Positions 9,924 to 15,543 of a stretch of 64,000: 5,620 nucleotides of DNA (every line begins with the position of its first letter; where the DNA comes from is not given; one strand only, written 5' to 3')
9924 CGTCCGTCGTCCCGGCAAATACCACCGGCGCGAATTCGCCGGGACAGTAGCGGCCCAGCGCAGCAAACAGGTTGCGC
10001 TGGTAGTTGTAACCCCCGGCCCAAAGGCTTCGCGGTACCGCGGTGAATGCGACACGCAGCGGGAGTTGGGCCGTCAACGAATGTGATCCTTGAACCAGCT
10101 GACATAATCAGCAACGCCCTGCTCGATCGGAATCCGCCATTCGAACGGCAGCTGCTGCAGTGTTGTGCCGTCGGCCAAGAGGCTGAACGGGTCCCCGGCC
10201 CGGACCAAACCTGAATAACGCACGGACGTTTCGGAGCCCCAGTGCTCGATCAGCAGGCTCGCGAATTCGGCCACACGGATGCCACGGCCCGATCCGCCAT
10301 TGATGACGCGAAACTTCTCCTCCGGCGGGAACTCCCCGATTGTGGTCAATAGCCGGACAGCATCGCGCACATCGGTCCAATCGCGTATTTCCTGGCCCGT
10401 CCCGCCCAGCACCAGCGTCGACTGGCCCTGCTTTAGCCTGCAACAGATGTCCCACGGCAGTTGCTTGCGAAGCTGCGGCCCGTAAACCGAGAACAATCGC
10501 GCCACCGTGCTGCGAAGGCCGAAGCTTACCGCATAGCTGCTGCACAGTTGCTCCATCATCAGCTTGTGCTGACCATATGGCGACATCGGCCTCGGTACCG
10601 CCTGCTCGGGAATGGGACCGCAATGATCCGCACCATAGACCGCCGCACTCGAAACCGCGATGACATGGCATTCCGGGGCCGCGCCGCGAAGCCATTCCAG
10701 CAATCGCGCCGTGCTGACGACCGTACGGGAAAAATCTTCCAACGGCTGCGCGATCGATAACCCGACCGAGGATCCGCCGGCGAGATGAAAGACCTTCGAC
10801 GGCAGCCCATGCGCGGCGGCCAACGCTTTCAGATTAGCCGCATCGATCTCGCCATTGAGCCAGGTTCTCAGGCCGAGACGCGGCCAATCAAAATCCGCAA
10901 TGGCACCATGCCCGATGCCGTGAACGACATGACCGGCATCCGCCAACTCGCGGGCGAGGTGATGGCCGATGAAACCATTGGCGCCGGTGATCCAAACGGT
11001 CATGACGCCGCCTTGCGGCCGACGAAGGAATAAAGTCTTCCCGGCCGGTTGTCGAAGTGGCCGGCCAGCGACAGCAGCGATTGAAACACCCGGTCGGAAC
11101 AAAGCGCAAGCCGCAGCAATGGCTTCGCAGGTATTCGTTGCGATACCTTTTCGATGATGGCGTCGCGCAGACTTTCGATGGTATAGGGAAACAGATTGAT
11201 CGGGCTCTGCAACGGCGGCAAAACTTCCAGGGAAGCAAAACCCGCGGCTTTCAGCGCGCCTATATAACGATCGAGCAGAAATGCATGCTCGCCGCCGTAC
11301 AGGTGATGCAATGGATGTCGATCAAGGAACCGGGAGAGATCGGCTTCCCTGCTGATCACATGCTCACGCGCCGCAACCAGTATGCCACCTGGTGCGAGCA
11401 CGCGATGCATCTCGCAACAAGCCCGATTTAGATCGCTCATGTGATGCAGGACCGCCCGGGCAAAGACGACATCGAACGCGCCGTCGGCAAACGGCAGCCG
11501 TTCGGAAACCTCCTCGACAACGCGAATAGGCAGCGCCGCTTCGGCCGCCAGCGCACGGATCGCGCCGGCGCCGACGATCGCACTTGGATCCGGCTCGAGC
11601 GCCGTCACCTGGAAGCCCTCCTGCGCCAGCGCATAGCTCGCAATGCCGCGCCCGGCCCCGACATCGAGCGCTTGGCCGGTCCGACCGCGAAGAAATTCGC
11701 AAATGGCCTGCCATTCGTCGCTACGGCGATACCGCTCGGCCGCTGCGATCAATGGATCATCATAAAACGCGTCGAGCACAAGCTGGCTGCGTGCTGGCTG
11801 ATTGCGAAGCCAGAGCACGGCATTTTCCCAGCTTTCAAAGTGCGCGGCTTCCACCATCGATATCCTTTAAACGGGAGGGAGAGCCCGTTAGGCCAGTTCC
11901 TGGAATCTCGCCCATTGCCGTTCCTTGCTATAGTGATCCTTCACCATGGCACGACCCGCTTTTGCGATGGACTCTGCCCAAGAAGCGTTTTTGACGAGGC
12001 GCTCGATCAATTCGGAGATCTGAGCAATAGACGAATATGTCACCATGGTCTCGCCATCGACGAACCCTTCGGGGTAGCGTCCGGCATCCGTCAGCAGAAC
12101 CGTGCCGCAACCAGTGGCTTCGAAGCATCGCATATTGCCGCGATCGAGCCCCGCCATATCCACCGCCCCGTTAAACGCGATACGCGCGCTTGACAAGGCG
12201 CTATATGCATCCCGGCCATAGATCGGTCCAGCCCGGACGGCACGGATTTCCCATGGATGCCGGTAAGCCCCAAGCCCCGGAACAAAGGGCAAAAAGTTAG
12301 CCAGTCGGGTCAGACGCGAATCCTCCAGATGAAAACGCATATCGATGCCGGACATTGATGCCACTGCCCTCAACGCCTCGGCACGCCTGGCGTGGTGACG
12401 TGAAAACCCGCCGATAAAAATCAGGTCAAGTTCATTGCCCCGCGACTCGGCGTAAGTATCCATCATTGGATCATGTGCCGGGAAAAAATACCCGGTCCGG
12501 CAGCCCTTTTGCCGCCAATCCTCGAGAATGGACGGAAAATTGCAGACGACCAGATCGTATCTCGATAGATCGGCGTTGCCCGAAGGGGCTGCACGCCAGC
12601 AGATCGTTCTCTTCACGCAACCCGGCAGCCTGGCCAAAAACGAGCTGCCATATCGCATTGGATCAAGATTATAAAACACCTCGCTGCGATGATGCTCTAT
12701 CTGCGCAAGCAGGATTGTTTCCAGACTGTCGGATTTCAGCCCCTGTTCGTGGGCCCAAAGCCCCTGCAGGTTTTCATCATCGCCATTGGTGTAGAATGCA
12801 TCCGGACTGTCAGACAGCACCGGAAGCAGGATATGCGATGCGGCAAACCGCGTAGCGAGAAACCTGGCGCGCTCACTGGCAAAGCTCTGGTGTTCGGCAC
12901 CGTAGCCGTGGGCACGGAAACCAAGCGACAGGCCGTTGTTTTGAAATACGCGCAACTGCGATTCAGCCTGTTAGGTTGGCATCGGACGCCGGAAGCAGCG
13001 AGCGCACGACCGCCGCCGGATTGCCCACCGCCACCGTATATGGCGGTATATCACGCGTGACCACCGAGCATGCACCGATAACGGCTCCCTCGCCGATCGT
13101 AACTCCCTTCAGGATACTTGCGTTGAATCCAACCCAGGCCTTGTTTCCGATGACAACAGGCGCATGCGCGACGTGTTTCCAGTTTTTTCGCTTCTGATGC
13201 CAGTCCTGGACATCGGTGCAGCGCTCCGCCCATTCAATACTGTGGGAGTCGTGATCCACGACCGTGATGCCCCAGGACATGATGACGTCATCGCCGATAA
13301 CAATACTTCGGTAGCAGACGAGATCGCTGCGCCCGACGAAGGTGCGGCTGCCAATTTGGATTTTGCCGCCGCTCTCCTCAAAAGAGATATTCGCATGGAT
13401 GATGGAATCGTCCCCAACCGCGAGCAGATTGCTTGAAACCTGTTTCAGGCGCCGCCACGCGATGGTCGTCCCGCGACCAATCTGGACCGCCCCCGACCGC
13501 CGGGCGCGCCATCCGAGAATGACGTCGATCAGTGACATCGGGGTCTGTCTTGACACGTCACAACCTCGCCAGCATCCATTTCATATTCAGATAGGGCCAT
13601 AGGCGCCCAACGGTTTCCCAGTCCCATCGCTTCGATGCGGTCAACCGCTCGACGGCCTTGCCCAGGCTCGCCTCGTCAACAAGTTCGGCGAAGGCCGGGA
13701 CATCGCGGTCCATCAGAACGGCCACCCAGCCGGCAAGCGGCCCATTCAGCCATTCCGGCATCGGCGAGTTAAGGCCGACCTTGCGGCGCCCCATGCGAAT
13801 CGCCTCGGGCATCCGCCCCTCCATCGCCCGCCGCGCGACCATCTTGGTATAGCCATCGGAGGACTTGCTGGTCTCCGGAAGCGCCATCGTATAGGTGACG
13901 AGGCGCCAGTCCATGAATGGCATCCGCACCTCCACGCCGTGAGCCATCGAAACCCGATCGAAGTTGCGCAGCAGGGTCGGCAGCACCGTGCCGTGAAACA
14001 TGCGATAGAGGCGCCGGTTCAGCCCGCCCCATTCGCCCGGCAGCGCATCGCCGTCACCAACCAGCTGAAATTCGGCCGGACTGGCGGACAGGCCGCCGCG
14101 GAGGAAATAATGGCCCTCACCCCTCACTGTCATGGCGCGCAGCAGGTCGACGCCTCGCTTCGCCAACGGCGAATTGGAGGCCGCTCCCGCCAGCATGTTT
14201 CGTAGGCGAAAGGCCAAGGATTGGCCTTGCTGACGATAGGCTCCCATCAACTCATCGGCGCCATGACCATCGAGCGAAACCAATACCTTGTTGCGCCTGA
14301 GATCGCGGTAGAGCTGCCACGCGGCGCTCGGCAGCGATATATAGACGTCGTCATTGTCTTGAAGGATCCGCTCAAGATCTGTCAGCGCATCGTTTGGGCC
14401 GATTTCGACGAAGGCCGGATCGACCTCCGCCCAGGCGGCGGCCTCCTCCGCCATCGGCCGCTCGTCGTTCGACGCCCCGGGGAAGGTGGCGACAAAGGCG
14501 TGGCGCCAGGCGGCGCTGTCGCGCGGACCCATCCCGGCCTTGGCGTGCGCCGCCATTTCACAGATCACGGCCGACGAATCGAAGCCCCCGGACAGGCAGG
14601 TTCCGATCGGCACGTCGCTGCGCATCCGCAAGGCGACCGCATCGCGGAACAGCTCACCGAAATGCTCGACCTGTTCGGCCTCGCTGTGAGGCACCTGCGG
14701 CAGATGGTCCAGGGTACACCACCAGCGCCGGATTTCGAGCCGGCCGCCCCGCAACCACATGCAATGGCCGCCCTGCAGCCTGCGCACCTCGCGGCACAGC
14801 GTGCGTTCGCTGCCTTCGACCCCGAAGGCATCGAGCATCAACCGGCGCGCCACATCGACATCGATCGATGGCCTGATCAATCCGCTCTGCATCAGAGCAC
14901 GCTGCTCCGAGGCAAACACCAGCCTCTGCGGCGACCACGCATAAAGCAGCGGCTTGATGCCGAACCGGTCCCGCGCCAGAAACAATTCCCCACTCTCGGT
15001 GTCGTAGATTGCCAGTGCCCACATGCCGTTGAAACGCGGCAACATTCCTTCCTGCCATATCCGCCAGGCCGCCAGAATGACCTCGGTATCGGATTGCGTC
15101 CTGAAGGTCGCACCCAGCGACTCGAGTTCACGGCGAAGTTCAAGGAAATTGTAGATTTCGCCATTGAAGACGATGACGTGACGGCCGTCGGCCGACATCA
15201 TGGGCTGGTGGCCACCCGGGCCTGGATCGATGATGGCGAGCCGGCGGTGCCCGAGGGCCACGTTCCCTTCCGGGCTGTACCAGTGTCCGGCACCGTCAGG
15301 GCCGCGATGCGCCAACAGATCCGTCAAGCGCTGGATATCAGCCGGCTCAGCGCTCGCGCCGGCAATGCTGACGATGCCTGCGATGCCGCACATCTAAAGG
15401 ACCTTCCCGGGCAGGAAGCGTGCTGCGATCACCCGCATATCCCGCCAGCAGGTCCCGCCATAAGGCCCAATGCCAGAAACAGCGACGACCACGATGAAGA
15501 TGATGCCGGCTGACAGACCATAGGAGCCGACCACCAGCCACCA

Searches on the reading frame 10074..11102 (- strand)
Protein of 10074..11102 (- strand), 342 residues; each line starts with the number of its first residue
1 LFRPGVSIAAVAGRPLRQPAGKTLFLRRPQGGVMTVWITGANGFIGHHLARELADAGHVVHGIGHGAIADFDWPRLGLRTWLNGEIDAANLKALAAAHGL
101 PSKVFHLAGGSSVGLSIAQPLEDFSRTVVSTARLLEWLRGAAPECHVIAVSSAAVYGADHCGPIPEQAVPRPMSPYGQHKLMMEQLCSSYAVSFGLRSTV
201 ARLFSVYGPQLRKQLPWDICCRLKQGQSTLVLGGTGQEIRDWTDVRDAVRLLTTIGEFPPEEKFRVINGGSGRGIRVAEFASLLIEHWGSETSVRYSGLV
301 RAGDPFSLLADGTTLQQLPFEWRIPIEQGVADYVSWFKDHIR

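Call 7: search_protein_families(library=pfam, proteins=[window:10074-11102:-], max_evalue=0.001)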
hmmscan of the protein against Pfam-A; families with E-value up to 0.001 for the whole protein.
window:10074-11102:- (342 aa): 4 families
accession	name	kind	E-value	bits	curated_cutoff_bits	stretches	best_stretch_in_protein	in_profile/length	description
PF01370.27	Epimerase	-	2.6e-43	148.6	20.9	1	37-264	2-234/240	NAD dependent epimerase/dehydratase family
PF16363.11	GDP_Man_Dehyd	-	1.3e-36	127.2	27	1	38-291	2-269/332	GDP-mannose 4,6 dehydratase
PF04321.23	RmlD_sub_bind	-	3.6e-09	36.5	27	1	34-210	1-155/287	RmlD substrate binding domain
PF07993.18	NAD_binding_4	-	9.4e-05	22.1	20.1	0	38-56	1-19/258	Male sterility protein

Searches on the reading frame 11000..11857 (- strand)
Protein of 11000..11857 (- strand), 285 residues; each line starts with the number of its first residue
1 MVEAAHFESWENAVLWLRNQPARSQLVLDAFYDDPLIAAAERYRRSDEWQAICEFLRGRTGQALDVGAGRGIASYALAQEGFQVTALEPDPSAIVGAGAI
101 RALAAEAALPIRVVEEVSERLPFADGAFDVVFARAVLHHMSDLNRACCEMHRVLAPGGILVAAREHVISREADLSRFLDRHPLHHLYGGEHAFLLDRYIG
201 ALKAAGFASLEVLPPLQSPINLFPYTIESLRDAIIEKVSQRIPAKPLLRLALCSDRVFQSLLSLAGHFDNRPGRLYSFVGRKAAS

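Call 7: search_protein_families(library=pfam, proteins=[window:11000-11857:-], max_evalue=0.001)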
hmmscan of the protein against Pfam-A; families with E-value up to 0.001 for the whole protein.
window:11000-11857:- (285 aa): 8 families
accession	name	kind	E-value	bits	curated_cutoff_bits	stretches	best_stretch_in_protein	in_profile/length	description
PF08241.18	Methyltransf_11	-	2.6e-22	79.7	21.2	1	64-161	1-94/95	Methyltransferase domain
PF13649.12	Methyltransf_25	-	7.2e-17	62.3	27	1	64-158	2-97/97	Methyltransferase domain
PF08242.18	Methyltransf_12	-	2.6e-14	54.1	30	1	64-160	1-98/98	Methyltransferase domain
PF13489.12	Methyltransf_23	-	3.4e-12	46.8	27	1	47-161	7-115/164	Methyltransferase domain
PF13847.12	Methyltransf_31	-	4.2e-12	46.4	27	1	62-166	6-113/145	Methyltransferase domain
PF01209.24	Ubie_methyltran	-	2.4e-07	30.8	20.1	1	59-162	46-151/233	ubiE/COQ5 methyltransferase family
PF08003.17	Methyltransf_9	-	2.6e-05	23.8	23.8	1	44-162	99-217/315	Protein of unknown function (DUF1698)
PF03141.22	Methyltransf_29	-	0.00025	20.2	23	1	57-172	115-227/506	Putative S-adenosyl-L-methionine-dependent methyltransferase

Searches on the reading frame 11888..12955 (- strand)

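Call 7: search_protein_families(library=pfam, proteins=[window:11888-12955:-], max_evalue=0.001)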
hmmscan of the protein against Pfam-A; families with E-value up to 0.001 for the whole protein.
window:11888-12955:- (355 aa): 1 family
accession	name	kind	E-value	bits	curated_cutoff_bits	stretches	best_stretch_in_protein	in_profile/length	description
PF13524.12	Glyco_trans_1_2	-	1.1e-17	64.7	25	1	220-351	22-142/144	Glycosyl transferase-like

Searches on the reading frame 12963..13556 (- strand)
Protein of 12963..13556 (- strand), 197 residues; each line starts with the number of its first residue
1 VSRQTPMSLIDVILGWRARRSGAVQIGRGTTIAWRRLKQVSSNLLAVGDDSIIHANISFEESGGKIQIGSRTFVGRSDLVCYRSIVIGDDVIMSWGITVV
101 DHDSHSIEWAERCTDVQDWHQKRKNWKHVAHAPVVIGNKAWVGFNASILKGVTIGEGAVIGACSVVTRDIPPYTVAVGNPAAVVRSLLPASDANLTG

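Call 7: search_protein_families(library=pfam, proteins=[window:12963-13556:-], max_evalue=0.001)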
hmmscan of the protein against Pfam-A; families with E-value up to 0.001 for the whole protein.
window:12963-13556:- (197 aa): 2 families
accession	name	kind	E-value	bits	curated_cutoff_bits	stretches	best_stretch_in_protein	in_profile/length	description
PF00132.30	Hexapep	-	2.4e-11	43.3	27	1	134-168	2-36/36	Bacterial transferase hexapeptide (six repeats)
PF14602.12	Hexapep_2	-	9.4e-08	32.1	27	1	133-168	1-34/34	Hexapeptide repeat of succinyl-transferase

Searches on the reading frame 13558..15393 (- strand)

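Call 7: search_protein_families(library=pfam, proteins=[window:13558-15393:-], max_evalue=0.001)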
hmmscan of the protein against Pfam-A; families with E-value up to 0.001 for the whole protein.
window:13558-15393:- (611 aa): 3 families
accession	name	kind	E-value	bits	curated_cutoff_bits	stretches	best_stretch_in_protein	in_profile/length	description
PF00733.27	Asn_synthase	-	1.7e-69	235.6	21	1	245-593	2-346/354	Asparagine synthase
PF13537.11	GATase_7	-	4.1e-45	153.2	25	1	49-168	1-122/123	Glutamine amidotransferase domain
PF13522.11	GATase_6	-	9.1e-45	152.3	27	1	32-163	1-130/130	Glutamine amidotransferase domain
